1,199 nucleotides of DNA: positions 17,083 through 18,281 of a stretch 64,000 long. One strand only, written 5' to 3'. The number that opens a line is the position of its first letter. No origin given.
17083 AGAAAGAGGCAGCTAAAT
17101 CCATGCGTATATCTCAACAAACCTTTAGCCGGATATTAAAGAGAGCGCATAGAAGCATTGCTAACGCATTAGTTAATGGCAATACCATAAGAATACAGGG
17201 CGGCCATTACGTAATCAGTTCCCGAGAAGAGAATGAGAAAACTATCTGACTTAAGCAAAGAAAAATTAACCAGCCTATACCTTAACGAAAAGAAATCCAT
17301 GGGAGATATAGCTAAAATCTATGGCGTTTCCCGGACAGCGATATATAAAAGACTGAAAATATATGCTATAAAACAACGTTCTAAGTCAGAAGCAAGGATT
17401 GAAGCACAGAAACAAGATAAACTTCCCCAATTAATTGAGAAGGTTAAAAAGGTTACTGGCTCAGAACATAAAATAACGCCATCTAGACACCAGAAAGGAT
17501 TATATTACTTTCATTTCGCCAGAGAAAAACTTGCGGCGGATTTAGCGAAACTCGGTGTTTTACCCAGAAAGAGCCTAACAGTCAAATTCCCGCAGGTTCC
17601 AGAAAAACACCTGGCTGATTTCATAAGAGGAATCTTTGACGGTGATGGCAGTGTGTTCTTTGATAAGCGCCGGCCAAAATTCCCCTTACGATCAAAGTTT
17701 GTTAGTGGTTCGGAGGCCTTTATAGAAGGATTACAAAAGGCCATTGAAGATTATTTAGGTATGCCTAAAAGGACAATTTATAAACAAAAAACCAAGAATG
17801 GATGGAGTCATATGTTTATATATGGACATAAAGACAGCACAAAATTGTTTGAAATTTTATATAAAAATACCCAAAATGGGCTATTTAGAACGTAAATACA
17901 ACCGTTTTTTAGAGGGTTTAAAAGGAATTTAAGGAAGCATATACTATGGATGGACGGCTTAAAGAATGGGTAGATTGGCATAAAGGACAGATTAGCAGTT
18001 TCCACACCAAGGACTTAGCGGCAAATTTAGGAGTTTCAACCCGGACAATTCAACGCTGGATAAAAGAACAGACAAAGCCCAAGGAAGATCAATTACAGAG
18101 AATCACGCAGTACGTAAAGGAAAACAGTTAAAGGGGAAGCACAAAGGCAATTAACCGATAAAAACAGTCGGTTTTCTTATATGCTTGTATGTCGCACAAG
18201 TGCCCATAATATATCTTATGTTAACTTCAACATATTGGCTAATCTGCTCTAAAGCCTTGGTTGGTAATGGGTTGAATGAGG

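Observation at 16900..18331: Perfect 16-bp inverted repeats bracket a DUF134/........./HTH three-gene module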

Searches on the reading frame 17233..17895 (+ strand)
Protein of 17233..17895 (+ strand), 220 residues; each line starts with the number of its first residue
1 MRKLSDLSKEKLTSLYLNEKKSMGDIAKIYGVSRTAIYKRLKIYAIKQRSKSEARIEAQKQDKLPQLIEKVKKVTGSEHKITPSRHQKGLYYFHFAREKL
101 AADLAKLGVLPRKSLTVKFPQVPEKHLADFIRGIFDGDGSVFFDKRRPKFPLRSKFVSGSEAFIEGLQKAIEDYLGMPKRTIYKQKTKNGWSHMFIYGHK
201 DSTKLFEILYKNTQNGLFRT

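Call 5: search_protein_families(library=pfam, proteins=[window:17233-17895:+], max_evalue=0.01)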
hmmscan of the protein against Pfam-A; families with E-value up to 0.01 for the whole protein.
window:17233-17895:+ (220 aa): 9 families
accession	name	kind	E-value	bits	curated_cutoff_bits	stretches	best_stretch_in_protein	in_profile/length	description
PF14528.11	LAGLIDADG_3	-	1.9e-06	28.5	22.5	1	128-207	4-79/82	LAGLIDADG-like domain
PF04297.20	UPF0122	-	0.00013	22.6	22.7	1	11-77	24-90/101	Putative helix-turn-helix protein, YlxM / p13 like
PF13384.12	HTH_23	-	0.00095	19.4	24.6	0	15-44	11-41/50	Homeodomain-like domain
PF02796.21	HTH_7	-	0.00098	19.7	23.8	1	17-39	18-40/45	Helix-turn-helix domain of resolvase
PF08279.18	HTH_11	-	0.001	19.3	25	1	18-43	11-38/55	HTH domain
PF13518.12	HTH_28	-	0.0035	17.8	25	1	16-44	9-36/52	Helix-turn-helix domain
PF18024.7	HTH_50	-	0.006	16.7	27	0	16-46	19-49/50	Helix-turn-helix domain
PF14493.12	HTH_40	-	0.0063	17.2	27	0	14-72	7-65/89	Helix-turn-helix domain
PF12728.13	HTH_17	-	0.0086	16.8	27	0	25-39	6-20/51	Helix-turn-helix domain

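Call 7: find_encoding_contigs(protein=window:17233-17895:+, flank=10000, max_places=10)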
Protein window:17233-17895:+ (220 aa): 1 contig read that carries it; 1 place shown.
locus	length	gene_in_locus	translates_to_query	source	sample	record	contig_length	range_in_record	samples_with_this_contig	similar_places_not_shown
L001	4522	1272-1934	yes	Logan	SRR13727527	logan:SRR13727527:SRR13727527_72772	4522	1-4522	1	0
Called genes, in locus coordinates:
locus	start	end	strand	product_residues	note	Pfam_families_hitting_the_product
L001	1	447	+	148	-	?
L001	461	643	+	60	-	-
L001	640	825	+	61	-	-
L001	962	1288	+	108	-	PF02001:DUF134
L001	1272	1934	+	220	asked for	PF14528:LAGLIDADG_3 (weak)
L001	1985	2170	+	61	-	PF13384:HTH_23 (weak), PF01381:HTH_3 (weak)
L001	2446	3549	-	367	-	PF00817:IMS, PF11799:IMS_C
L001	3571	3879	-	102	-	-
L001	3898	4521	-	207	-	?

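Call 9: find_homologous_proteins(query=window:17233-17895:+, max_evalue=0.001)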
Query window:17233-17895:+ (220 aa): 423 proteins with E <= 0.001 among 628 candidates; the best 120 are listed.
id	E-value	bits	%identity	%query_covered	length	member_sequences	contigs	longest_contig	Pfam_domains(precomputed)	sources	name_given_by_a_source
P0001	1.8e-139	480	100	100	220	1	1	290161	PF14528.12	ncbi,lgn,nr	ncbi:MAG: LAGLIDADG family homing endonuclease [Candidatus Omnitrophota bacterium]|nr:LAGLIDADG fami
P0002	1.8e-117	408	75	99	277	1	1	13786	PF14528.12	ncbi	-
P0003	1.1e-114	399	73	99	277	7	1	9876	PF14528.12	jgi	-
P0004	1.6e-111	389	70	99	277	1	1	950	PF14528.12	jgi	-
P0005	4.0e-101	355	65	98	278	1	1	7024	PF14528.12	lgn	-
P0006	6.1e-99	348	65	99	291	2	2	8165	PF14528.12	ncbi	-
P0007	7.1e-99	348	65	99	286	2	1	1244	PF14528.12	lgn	-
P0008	7.3e-99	347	70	89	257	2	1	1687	PF14528.12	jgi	jgi:intein/homing endonuclease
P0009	1.4e-98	347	64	99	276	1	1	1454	PF14528.12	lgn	-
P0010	2.6e-98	346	65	99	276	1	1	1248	PF14528.12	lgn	-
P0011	7.8e-98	344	64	98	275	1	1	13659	PF14528.12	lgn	-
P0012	9.1e-98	344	63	99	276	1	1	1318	PF14528.12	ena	-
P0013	9.1e-98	344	64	99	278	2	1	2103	PF14528.12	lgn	-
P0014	2.1e-97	343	63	98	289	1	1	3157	PF14528.12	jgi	jgi:predicted DNA-binding protein YlxM (UPF0122 family)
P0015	2.3e-97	343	64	99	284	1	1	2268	PF14528.12,PF04297.21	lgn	-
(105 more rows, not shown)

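Call 12: find_related_loci(query=A1, collection=genome_contigs, flank=6000)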
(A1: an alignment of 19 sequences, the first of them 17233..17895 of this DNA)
Query A1 (220 aa) in genome_contigs; peptide patterns used: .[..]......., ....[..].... (x = any residue, [..] = any of these).
151 stretches matched a pattern; 62 encode a relative of the query (tblastn E <= 1e-3); 62 distinct loci.
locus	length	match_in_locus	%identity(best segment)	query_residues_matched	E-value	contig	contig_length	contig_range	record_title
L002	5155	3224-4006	66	1-218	2e-107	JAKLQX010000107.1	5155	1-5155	MAG: Candidatus Omnitrophota bacterium isolate bin S2.101 k141_751340, whole genome shotgun sequence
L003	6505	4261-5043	65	1-218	6e-105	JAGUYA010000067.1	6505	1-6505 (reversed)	MAG: Candidatus Omnitrophota bacterium isolate DeMMO4_14 c_000000008116, whole genome shotgun sequence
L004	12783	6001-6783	61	1-218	1e-100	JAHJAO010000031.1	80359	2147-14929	MAG: Candidatus Omnitrophota bacterium isolate Modern_marine.mb.214 Modern_marine.mb.214_k141_545861, whole genome shotg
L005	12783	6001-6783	62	1-218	2e-98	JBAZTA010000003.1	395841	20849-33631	MAG: Candidatus Omnitrophota bacterium isolate SO_2017_GW1_19 NODE_172_length_395841_cov_2.076381_OW334_2017, whole geno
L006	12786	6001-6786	60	1-218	2e-96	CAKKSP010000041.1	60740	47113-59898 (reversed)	Omnitrophica bacterium GWA2_41_15 isolate Hainich-Omni-XIII genome assembly, contig: Omni_Hai_XIII_Hain_H41_02um_R1_320_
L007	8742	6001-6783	56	1-218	1e-86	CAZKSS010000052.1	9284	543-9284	MAG TPA_asm: uncultured Planctomycetales bacterium isolate SRP098346_co1_421 genome assembly, contig: NODE_9778_length_9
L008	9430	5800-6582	57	1-218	5e-87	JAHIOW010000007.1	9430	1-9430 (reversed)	MAG: Candidatus Omnitrophota bacterium isolate KR13_S3.mb.28 KR13_S3.mb.28_k141_42706, whole genome shotgun sequence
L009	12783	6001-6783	53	1-218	2e-81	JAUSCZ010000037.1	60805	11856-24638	MAG: Candidatus Omnitrophota bacterium isolate E14_concoct.bin.43 E14_k141_895484, whole genome shotgun sequence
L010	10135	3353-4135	53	1-218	5e-81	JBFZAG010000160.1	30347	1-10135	MAG: Candidatus Omnitrophota bacterium isolate PPR_0461 k121_7394366, whole genome shotgun sequence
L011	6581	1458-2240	51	1-218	7e-78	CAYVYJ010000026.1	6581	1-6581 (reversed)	MAG TPA_asm: uncultured Planctomycetia bacterium isolate SRP167671_co1_67 genome assembly, contig: NODE_13823_length_658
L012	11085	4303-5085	51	1-218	9e-76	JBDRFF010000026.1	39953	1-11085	MAG: Candidatus Omnitrophota bacterium isolate MEGAHIT-group-1.354 k141_12532443, whole genome shotgun sequence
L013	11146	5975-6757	50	1-218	1e-75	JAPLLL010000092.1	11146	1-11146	MAG: Candidatus Omnitrophota bacterium isolate LacPavin_0419_WC90_MAG_48_6 LacPavin_0419_WC90_scaffold_14573, whole geno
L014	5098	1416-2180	50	1-212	7e-74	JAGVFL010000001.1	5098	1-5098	MAG: Candidatus Omnitrophota bacterium isolate DeMMO2_44 c_000000028285, whole genome shotgun sequence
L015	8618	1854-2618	48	7-218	5e-74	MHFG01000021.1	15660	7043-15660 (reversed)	MAG: Omnitrophica bacterium RIFCSPHIGHO2_02_FULL_46_20 rifcsphigho2_02_scaffold_18612, whole genome shotgun sequence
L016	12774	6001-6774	50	1-215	5e-74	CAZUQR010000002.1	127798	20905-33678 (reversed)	MAG TPA_asm: uncultured Planctomycetia bacterium isolate binchicken_co34_570 genome assembly, contig: NODE_85_length_127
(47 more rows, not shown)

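Call 27: find_encoding_contigs(protein=P0002, flank=7000, max_places=3)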
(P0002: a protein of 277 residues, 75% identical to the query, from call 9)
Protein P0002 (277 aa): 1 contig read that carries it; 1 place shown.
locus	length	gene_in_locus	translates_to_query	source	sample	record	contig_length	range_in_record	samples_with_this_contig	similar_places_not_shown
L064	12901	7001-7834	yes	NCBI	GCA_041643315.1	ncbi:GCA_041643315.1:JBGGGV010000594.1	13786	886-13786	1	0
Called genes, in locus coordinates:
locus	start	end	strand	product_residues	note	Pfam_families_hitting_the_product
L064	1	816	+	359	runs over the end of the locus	PF21722:Gly_rich_2 (weak)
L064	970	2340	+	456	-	PF13372:Alginate_exp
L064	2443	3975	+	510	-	PF03065:Glyco_hydro_57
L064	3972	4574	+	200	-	-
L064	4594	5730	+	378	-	PF00142:Fer4_NifH, PF01656:CbiA, PF02374:ArsA_ATPase (weak), PF06564:CBP_BcsQ, PF10609:ParA, PF13614:AAA_31, PF02922:CBM_48, PF16561:AMPK1_CBM, +1 more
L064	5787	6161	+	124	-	-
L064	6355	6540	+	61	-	-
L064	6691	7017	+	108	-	PF02001:DUF134, PF04545:Sigma70_r4 (weak), PF13384:HTH_23 (weak), PF20432:Xre-like-HTH (weak)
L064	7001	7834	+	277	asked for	PF14528:LAGLIDADG_3 (weak)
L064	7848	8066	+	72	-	-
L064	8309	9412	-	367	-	PF00817:IMS, PF11799:IMS_C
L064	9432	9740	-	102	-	-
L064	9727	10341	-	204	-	PF01726:LexA_DNA_bind, PF13412:HTH_24 (faint), PF00717:Peptidase_S24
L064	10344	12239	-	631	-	PF00270:DEAD, PF00271:Helicase_C, PF16124:RecQ_Zn_bind, PF09382:RQC, PF00570:HRDC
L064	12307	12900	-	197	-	?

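Call 28: find_encoding_contigs(protein=P0003, flank=7000, max_places=3)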
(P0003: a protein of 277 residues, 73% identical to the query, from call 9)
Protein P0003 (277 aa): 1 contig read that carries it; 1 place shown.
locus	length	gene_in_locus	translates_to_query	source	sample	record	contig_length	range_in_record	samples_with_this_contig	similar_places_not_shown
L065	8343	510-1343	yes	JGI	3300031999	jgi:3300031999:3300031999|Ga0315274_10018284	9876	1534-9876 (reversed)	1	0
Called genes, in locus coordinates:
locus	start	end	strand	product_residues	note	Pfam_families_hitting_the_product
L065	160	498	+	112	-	PF02001:DUF134, PF20432:Xre-like-HTH (weak)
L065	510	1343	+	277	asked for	PF14528:LAGLIDADG_3 (weak)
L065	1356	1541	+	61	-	PF01381:HTH_3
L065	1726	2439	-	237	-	PF04055:Radical_SAM (weak)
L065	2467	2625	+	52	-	-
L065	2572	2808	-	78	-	PF09383:NIL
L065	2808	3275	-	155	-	PF09835:DUF2062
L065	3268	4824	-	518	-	PF00501:AMP-binding, PF13193:AMP-binding_C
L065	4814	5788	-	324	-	PF04055:Radical_SAM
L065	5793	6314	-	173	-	PF14385:DUF4416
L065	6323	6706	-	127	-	PF07238:PilZ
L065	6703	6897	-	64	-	-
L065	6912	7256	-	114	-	PF07238:PilZ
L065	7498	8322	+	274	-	PF20703:nSTAND1 (weak), PF13191:AAA_16, PF13604:AAA_30 (weak), PF01637:ATPase_2 (weak), PF09848:SLFN-g3_helicase (weak), PF13401:AAA_22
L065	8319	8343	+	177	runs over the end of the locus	-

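Call 39: search_solved_structures(query=A1, max_evalue=1, show_alignments=1)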
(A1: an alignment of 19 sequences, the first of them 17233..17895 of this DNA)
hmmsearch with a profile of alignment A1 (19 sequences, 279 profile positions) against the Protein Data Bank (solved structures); distinct sequences matched with E-value up to 1: 5.
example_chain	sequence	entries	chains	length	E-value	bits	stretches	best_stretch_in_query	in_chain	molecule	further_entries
2dch_X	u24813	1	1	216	9.9e-06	28.2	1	84-221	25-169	putative homing endonuclease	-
1s7o_A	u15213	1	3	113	0.014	17.9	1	10-44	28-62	Hypothetical UPF0122 protein SPy1201/SpyM3_0842/SPs1042/spyM18_1152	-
1xsv_A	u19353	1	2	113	0.049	16.1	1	10-45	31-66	Hypothetical UPF0122 protein SAV1236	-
1g2h_A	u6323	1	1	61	0.058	15.9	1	9-46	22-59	TRANSCRIPTIONAL REGULATORY PROTEIN TYRR HOMOLOG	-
1dq3_A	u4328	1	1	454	0.94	11.9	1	168-261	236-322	ENDONUCLEASE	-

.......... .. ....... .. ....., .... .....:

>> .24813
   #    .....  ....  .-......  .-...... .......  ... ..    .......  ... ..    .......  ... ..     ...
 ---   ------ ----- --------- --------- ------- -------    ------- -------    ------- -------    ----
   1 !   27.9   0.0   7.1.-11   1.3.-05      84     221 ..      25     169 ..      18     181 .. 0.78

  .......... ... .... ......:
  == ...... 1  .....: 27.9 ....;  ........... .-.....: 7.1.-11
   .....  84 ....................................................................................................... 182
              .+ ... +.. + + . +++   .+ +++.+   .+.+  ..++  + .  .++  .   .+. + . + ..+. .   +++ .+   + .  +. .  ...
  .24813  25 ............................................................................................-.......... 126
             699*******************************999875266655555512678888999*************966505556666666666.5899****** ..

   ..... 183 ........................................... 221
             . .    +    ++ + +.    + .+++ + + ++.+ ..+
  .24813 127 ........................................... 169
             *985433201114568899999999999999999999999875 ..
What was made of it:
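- Closest known: Free-standing homing endonuclease genes. Same: The best PDB match is a putative homing endonuclease, E=1e-5 (call 39).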

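Call 46: search_protein_families(library=ncbifam, proteins=[P0002], max_evalue=0.01)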
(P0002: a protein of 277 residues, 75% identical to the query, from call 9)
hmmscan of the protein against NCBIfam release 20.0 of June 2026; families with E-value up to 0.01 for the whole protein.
P0002 (277 aa): 5 families
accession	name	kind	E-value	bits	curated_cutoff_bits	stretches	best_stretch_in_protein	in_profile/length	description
NF045758.2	YlxM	equivalog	7.1e-05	22.8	80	1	10-42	22-54/72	YlxM family DNA-binding protein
NF001068.0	PRK00118.1-4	equivalog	0.0015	19.1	125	1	10-42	25-57/113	putative DNA-binding protein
NF001070.0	PRK00118.1-6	equivalog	0.0015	18.8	117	1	10-42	24-56/110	putative DNA-binding protein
NF001069.0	PRK00118.1-5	equivalog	0.002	18.4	194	1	10-43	24-57/110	putative DNA-binding protein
NF048019.1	IS256_Zn_var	equivalog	0.0087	15.3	150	0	8-51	37-80/304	IS256 family transposase, variant Zn-binding type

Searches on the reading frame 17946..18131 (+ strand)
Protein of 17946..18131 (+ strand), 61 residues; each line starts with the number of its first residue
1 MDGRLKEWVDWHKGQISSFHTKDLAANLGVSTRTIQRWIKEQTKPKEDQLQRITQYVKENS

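Call 5: search_protein_families(library=pfam, proteins=[window:17946-18131:+], max_evalue=0.01)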
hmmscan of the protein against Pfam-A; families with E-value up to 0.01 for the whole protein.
window:17946-18131:+ (61 aa): 15 families
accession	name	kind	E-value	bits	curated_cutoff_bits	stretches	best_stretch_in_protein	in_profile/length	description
PF01381.28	HTH_3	-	8.4e-06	26.2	23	1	22-55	13-46/55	Helix-turn-helix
PF13384.12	HTH_23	-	2.2e-05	24.6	24.6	1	21-42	20-41/50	Homeodomain-like domain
PF13730.12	HTH_36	-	0.00053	20.2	25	1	21-41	28-48/55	Helix-turn-helix domain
PF13551.12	HTH_29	-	0.00087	19.8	28.1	1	22-43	16-37/64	Winged helix-turn helix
PF13542.12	HTH_Tnp_ISL3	-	0.0011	18.8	27.4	1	22-41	30-49/51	Helix-turn-helix domain of transposase family ISL3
PF12728.13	HTH_17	-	0.0014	19.2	27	1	21-41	4-24/51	Helix-turn-helix domain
PF08279.18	HTH_11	-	0.0014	18.9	25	1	22-40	19-37/55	HTH domain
PF15943.11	YdaS_toxin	-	0.002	18.3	30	1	22-42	12-34/65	Bacterial toxin YdaS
PF13518.12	HTH_28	-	0.0032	18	25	1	20-40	14-34/52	Helix-turn-helix domain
PF00376.29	MerR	-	0.0047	17.2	28.2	1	21-41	2-22/38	MerR family regulatory protein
PF01527.26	HTH_Tnp_1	-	0.0066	17.1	24.1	1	18-60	23-67/75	Transposase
PF07037.17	YfeC-like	-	0.0074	17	22.9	1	21-43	3-25/122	Transcription regulator YfeC-like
PF13411.12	MerR_1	-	0.0076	16.8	21.6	0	21-42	3-24/69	MerR HTH family regulatory protein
PF08220.18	HTH_DeoR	-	0.0079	16.4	21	0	18-41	14-37/57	DeoR-like helix-turn-helix domain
PF06056.18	Terminase_5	-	0.0085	16.5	20.3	0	19-55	14-50/58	Putative ATPase subunit of terminase (gpP-like)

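Call 46: search_protein_families(library=ncbifam, proteins=[window:17946-18131:+], max_evalue=0.01)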
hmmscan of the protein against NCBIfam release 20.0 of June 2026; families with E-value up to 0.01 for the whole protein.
window:17946-18131:+ (61 aa): 9 families
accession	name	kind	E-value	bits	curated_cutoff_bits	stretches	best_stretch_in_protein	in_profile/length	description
NF047541.1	telomere_Tpg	equivalog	5.9e-05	23.1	90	1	20-59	36-76/183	telomere-protecting terminal protein Tpg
NF009648.0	PRK13182.1-4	equivalog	0.00023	21.2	170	1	21-47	3-29/184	chromosome-anchoring protein RacA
NF009649.0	PRK13182.1-5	equivalog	0.00025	21.2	265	1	20-45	2-27/186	chromosome-anchoring protein RacA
NF049845.1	Xre_ParS_antitoxin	subfamily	0.0022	18.1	90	1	16-56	13-53/112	type II RES/Xre toxin-antitoxin system antitoxin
NF007257.0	PRK09706.1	subfamily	0.0022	17.8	101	1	19-58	19-58/135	transcriptional repressor DicA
NF041951.1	phage_RstR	subfamily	0.0026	18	80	1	20-56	17-53/108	RstR family transcriptional repressor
NF007481.0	PRK10072.1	equivalog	0.0048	17.4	110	1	16-51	44-79/96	HTH-type transcriptional regulator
TIGR01764.1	excise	domain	0.0064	16.8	28.8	0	21-41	4-24/49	excisionase family DNA-binding protein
NF009647.0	PRK13182.1-2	equivalog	0.0076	16.3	165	1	19-40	5-26/176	chromosome-anchoring protein RacA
